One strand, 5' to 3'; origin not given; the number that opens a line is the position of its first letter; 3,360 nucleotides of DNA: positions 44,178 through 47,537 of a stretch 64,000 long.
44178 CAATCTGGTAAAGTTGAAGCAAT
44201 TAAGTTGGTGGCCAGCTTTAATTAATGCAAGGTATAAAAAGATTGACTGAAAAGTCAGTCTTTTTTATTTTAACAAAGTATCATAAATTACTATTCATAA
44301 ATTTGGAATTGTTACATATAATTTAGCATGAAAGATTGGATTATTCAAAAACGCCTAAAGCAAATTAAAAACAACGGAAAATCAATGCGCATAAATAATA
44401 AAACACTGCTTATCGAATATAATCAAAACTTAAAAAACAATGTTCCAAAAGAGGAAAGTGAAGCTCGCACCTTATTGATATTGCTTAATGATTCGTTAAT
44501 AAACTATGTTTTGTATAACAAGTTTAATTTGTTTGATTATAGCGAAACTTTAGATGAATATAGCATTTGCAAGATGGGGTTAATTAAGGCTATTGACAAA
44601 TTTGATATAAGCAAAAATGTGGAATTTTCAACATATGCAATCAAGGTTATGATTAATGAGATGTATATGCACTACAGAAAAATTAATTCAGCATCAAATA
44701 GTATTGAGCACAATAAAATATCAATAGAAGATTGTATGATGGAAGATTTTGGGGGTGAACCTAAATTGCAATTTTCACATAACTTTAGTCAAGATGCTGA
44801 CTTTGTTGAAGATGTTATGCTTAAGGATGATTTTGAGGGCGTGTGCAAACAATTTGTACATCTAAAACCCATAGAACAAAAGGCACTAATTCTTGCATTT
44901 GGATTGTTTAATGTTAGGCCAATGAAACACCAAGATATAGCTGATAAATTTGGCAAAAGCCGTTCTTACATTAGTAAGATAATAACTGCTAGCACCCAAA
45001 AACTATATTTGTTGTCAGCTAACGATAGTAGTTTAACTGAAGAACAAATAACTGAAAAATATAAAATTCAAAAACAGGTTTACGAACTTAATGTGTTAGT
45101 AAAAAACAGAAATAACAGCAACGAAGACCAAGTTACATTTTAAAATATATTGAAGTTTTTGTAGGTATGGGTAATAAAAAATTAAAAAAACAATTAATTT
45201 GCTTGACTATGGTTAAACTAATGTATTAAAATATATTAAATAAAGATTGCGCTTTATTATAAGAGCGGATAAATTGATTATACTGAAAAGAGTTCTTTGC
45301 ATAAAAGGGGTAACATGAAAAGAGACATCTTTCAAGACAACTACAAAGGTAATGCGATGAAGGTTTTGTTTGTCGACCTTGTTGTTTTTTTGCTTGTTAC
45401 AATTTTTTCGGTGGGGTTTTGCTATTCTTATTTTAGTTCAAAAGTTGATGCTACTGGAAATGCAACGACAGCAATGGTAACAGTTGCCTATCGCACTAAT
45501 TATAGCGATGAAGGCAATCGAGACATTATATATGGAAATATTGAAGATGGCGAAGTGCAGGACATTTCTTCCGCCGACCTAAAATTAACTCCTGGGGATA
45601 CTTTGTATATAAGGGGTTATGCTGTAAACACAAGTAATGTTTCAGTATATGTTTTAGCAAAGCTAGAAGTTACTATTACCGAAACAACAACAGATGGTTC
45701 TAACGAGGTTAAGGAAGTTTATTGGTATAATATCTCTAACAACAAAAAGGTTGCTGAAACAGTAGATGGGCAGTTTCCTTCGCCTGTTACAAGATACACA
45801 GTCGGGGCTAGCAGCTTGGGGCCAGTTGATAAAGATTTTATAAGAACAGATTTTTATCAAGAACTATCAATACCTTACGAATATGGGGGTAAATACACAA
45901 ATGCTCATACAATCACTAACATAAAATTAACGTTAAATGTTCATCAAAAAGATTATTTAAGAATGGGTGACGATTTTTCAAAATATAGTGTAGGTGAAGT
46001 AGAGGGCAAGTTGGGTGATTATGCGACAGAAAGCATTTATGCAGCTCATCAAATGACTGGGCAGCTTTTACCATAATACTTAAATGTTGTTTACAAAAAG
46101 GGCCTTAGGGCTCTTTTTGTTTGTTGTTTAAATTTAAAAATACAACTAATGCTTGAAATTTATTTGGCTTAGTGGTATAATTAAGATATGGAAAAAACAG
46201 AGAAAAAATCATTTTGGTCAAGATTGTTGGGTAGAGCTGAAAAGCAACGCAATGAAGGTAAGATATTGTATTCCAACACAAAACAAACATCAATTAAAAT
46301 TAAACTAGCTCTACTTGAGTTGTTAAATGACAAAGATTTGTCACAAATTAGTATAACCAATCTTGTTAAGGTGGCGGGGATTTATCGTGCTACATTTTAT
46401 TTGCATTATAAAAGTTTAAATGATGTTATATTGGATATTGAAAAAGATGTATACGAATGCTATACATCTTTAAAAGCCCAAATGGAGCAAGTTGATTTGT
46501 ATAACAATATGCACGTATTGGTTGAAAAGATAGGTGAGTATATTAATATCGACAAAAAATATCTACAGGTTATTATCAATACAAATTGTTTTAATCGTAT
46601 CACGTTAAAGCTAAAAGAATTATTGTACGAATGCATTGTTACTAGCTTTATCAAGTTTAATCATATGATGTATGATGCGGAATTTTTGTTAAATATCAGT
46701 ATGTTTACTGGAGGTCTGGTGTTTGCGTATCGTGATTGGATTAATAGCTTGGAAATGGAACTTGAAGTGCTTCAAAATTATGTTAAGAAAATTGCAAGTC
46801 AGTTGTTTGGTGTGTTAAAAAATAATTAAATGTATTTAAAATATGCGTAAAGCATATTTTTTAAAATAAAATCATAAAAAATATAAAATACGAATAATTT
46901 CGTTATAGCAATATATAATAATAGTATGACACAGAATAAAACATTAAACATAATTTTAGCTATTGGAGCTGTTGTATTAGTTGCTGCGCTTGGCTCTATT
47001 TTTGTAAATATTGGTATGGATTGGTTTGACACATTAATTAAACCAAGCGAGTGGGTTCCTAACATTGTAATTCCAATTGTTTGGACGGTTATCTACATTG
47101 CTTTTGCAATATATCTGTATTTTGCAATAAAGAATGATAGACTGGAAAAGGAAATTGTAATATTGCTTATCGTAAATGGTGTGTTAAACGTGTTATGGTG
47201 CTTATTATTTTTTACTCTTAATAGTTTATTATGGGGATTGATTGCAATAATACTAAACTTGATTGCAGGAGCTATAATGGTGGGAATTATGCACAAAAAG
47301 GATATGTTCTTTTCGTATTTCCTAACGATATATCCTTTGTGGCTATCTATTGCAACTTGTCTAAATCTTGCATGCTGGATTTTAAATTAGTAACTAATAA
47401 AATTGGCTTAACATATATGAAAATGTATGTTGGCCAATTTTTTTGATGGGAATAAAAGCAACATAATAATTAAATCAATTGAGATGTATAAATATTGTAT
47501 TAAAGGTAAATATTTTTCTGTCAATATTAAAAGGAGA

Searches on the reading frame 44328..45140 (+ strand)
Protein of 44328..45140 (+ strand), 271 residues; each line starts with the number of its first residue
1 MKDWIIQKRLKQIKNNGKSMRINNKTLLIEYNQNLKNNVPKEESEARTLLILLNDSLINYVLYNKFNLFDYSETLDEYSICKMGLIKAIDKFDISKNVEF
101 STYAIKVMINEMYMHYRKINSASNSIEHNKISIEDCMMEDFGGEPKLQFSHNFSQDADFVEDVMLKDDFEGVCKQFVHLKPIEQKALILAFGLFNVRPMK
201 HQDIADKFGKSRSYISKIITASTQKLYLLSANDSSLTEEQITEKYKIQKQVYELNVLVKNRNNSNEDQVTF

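Call 12: search_protein_families(library=pfam, proteins=[window:44328-45140:+], max_evalue=0.001)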
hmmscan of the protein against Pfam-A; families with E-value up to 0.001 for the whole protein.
window:44328-45140:+ (271 aa): 2 families
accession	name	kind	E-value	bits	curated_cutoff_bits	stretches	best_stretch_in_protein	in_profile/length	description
PF04542.20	Sigma70_r2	-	1.2e-08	35.1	24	1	70-118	19-67/71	Sigma-70 region 2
PF04545.22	Sigma70_r4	-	1.2e-05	25.1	24.1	1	178-226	4-48/50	Sigma-70, region 4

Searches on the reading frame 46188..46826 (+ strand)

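Call 12: search_protein_families(library=pfam, proteins=[window:46188-46826:+], max_evalue=0.001)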
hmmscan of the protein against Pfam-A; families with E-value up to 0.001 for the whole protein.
window:46188-46826:+ (213 aa): 1 family
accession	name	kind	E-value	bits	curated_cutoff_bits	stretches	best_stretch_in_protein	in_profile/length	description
PF14278.11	TetR_C_8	-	0.0008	19.9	26.1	0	107-187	2-84/103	Transcriptional regulator C-terminal region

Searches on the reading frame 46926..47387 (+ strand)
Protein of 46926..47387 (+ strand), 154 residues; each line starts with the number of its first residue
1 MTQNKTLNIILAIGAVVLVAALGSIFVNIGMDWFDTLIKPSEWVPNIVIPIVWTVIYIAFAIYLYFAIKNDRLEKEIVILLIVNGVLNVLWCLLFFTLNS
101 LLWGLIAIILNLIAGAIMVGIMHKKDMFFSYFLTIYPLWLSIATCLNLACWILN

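Call 12: search_protein_families(library=pfam, proteins=[window:46926-47387:+], max_evalue=0.001)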
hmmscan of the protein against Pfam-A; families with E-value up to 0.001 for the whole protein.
window:46926-47387:+ (154 aa): 1 family
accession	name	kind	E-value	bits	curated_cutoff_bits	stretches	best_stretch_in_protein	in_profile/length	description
PF03073.20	TspO_MBR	-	8.1e-26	91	24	1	13-152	2-145/145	TspO/MBR family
